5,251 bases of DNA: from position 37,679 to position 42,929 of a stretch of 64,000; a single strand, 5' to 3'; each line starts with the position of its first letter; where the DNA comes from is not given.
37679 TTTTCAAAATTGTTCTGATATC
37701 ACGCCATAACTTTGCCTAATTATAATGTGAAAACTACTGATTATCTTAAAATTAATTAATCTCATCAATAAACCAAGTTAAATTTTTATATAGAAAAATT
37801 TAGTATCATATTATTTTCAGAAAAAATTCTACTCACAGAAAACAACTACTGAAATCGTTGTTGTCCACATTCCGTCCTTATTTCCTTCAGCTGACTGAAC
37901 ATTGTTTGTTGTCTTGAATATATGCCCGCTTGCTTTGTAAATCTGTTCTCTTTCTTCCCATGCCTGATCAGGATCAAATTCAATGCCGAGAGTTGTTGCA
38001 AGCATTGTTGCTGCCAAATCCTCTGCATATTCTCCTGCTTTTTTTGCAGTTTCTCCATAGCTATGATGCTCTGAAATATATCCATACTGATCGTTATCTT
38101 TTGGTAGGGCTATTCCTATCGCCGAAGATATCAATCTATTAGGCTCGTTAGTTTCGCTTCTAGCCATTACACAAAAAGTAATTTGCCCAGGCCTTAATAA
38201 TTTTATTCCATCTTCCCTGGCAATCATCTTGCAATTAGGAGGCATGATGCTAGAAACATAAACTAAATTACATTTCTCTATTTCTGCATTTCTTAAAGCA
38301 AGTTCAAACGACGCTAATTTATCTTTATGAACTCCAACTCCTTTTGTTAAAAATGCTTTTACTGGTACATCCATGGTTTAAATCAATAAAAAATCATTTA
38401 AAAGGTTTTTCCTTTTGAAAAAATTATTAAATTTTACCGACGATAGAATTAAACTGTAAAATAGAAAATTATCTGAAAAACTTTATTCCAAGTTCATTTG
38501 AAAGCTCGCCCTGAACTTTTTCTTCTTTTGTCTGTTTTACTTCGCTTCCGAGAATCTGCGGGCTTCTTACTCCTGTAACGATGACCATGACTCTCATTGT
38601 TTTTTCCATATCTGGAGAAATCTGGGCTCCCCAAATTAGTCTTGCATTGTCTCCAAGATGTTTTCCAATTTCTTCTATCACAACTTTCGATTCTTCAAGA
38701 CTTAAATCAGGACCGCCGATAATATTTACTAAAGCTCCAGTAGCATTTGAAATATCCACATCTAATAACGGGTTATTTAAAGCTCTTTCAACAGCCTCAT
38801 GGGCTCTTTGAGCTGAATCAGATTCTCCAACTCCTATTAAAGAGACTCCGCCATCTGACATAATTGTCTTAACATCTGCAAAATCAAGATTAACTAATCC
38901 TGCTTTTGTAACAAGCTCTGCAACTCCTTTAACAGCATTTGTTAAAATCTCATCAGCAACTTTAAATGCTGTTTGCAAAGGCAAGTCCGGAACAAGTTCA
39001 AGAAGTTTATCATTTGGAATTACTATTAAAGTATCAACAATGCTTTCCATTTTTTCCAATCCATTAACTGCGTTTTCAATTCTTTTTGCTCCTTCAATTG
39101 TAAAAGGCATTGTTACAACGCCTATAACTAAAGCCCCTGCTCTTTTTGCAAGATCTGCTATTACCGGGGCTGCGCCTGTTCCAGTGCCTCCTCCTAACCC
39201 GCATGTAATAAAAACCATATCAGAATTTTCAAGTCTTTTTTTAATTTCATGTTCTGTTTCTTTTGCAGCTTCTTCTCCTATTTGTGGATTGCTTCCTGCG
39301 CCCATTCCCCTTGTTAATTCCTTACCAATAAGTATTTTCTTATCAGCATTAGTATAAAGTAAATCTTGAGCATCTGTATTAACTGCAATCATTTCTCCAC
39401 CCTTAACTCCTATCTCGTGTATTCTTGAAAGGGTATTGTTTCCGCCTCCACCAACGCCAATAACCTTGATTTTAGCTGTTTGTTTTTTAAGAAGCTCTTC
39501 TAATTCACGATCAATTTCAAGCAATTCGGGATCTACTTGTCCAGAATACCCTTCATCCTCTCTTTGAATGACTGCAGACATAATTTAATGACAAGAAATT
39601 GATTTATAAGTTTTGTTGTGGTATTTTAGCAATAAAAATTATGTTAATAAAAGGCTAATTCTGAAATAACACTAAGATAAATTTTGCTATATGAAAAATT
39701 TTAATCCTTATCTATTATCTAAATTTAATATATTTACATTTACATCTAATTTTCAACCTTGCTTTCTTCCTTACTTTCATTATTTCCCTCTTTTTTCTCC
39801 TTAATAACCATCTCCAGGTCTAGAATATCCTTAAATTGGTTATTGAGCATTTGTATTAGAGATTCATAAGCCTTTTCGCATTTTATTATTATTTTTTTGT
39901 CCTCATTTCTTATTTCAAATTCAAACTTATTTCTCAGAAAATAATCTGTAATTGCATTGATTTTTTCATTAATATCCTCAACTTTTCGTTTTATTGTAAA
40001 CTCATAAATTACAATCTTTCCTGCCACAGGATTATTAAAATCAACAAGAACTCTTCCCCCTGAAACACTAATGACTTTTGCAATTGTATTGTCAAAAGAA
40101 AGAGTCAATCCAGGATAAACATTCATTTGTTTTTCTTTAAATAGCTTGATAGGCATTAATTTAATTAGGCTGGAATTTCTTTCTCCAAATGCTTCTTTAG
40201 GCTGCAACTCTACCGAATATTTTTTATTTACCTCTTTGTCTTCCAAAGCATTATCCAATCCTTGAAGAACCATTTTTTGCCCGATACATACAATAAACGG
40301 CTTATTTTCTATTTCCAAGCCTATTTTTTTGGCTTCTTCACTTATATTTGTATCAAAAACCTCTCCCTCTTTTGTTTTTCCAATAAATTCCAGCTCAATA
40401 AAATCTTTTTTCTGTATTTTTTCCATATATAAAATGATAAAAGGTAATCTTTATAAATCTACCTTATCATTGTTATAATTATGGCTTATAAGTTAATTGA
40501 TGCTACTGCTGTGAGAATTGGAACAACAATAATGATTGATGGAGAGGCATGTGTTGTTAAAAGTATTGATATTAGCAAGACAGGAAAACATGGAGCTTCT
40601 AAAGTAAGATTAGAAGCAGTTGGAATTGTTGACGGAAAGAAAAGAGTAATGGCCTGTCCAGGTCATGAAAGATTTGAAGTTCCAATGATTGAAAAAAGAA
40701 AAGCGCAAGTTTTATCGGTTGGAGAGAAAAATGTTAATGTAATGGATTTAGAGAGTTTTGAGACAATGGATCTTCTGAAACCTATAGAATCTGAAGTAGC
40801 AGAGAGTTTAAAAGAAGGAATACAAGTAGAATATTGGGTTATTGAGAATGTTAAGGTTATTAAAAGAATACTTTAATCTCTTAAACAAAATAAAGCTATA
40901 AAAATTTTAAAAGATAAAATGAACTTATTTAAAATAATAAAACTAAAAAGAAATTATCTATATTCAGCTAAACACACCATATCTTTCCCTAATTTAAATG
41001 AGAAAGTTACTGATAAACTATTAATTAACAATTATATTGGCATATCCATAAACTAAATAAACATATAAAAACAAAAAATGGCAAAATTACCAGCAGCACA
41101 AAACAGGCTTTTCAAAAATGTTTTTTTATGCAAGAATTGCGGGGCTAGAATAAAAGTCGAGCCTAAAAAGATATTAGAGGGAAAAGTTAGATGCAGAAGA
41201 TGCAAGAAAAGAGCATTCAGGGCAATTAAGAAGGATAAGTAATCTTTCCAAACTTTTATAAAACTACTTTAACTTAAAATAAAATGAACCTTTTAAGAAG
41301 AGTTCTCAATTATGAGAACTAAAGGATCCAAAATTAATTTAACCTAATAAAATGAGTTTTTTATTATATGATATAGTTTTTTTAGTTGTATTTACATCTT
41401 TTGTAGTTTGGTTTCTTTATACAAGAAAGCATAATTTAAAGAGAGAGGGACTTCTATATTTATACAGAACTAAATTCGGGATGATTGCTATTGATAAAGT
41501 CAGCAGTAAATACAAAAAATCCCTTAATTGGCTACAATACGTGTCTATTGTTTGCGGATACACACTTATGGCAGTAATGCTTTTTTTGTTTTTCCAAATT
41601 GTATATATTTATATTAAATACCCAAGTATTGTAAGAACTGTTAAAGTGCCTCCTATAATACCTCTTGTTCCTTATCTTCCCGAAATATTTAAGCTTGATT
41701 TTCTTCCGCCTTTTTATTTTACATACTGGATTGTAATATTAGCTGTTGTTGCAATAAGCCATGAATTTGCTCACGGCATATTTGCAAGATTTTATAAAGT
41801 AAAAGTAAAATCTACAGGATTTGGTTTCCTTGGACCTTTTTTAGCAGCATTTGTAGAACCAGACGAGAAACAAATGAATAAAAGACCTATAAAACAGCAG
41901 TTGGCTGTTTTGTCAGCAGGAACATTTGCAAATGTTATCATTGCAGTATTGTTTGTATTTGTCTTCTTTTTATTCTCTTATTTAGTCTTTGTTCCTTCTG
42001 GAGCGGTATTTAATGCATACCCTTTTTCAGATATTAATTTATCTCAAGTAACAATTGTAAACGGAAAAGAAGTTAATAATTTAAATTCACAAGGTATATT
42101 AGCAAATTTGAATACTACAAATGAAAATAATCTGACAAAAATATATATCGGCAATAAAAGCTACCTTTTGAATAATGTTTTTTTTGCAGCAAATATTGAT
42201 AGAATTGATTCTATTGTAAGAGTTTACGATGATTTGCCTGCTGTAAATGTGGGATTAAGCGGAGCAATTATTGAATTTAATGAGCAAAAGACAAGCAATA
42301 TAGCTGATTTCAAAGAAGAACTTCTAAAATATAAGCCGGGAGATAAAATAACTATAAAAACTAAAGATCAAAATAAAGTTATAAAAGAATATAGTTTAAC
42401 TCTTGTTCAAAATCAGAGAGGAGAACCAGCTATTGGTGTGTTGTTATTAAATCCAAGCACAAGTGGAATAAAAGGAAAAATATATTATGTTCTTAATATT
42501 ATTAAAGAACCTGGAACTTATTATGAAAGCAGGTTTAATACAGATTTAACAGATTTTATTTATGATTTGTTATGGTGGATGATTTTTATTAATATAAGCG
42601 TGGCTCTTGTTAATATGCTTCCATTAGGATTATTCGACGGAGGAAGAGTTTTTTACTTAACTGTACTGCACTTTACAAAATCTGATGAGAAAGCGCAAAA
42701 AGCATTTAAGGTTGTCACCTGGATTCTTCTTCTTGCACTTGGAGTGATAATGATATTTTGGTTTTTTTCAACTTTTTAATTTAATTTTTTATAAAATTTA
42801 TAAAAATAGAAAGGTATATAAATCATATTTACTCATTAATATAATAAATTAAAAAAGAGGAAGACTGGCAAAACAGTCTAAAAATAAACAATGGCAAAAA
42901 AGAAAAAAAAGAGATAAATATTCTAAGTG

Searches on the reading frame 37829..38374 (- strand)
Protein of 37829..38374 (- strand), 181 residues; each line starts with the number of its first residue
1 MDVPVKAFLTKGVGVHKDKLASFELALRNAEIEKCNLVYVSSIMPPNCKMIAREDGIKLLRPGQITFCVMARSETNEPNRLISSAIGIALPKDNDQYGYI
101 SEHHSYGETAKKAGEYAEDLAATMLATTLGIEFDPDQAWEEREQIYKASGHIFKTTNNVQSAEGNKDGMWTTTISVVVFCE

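Call 58: search_protein_families(library=pfam, proteins=[window:37829-38374:-], max_evalue=0.001)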
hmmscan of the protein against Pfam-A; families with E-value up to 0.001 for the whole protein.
window:37829-38374:- (181 aa): 1 family
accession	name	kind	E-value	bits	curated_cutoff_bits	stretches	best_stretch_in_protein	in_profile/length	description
PF01862.21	PvlArgDC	-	3.1e-61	206.4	22.7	1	3-179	1-160/161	Pyruvoyl-dependent arginine decarboxylase (PvlArgDC)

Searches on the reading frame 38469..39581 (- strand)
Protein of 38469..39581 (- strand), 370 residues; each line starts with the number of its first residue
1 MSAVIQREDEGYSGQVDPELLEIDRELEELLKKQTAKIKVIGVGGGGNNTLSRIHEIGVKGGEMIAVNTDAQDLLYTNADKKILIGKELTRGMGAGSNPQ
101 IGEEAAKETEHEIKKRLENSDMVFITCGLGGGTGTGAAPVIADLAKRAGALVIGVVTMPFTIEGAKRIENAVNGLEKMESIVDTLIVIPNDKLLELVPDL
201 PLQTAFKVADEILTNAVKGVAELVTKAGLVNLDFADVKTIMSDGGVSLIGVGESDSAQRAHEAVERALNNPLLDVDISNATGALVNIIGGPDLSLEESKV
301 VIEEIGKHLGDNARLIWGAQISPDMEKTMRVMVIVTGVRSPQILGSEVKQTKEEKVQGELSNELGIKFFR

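Call 58: search_protein_families(library=pfam, proteins=[window:38469-39581:-], max_evalue=0.001)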
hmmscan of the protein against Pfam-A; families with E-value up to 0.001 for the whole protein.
window:38469-39581:- (370 aa): 2 families
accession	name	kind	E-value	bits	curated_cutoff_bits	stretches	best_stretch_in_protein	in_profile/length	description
PF00091.31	Tubulin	-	4.7e-51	174.2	33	1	37-197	1-189/190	Tubulin/FtsZ family, GTPase domain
PF12327.13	FtsZ_C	-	2e-32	111.8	27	1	245-338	1-94/95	FtsZ family, C-terminal domain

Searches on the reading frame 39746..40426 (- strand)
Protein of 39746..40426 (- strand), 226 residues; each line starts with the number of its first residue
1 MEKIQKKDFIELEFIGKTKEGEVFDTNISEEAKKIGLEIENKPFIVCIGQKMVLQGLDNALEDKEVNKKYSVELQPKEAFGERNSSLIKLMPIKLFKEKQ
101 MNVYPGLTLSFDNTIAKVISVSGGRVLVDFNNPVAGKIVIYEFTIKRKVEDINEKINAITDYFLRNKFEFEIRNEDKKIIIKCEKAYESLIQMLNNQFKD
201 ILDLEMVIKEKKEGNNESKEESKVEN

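Call 59: search_protein_families(library=pfam, proteins=[window:39746-40426:-], max_evalue=0.001)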
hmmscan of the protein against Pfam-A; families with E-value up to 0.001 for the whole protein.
window:39746-40426:- (226 aa): 2 families
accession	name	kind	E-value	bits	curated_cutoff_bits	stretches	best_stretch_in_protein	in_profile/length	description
PF22199.2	FKBP26_IF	-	2.4e-13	50.2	27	1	89-133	1-45/46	FKBP26, IF domain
PF00254.34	FKBP_C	-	5e-11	43.2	21.1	1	2-85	3-76/94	FKBP-type peptidyl-prolyl cis-trans isomerase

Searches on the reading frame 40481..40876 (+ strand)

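Call 59: search_protein_families(library=pfam, proteins=[window:40481-40876:+], max_evalue=0.001)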
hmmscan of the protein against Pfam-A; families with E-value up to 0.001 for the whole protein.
window:40481-40876:+ (131 aa): 2 families
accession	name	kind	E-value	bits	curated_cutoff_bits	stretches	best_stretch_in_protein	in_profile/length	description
PF21485.3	IF5A-like_N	-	1.2e-11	44.7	27.1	1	7-60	7-60/63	Translation initiation factor 5A-like, N-terminal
PF08207.18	EFP_N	-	3.7e-06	27.3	23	1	8-53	2-46/58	Elongation factor P (EF-P) KOW-like domain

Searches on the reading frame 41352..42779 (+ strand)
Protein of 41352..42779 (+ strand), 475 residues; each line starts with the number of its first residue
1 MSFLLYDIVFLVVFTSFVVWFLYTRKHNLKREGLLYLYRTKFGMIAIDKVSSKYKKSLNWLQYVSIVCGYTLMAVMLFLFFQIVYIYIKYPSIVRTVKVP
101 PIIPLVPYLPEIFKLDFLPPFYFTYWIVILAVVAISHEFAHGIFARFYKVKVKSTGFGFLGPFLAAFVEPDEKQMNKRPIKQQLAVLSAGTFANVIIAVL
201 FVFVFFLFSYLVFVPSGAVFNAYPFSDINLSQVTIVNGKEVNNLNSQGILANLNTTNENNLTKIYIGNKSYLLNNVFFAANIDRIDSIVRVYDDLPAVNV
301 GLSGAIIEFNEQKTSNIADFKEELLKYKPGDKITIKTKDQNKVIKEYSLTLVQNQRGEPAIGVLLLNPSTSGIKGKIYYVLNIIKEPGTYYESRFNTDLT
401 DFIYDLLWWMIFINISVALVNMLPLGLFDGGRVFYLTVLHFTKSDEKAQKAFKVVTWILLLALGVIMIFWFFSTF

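Call 59: search_protein_families(library=pfam, proteins=[window:41352-42779:+], max_evalue=0.001)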
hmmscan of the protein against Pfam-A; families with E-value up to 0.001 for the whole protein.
window:41352-42779:+ (475 aa): 1 family
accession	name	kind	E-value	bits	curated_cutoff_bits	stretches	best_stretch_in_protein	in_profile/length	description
PF02163.28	Peptidase_M50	-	7.5e-26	91.3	27.2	1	126-462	2-220/221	Peptidase family M50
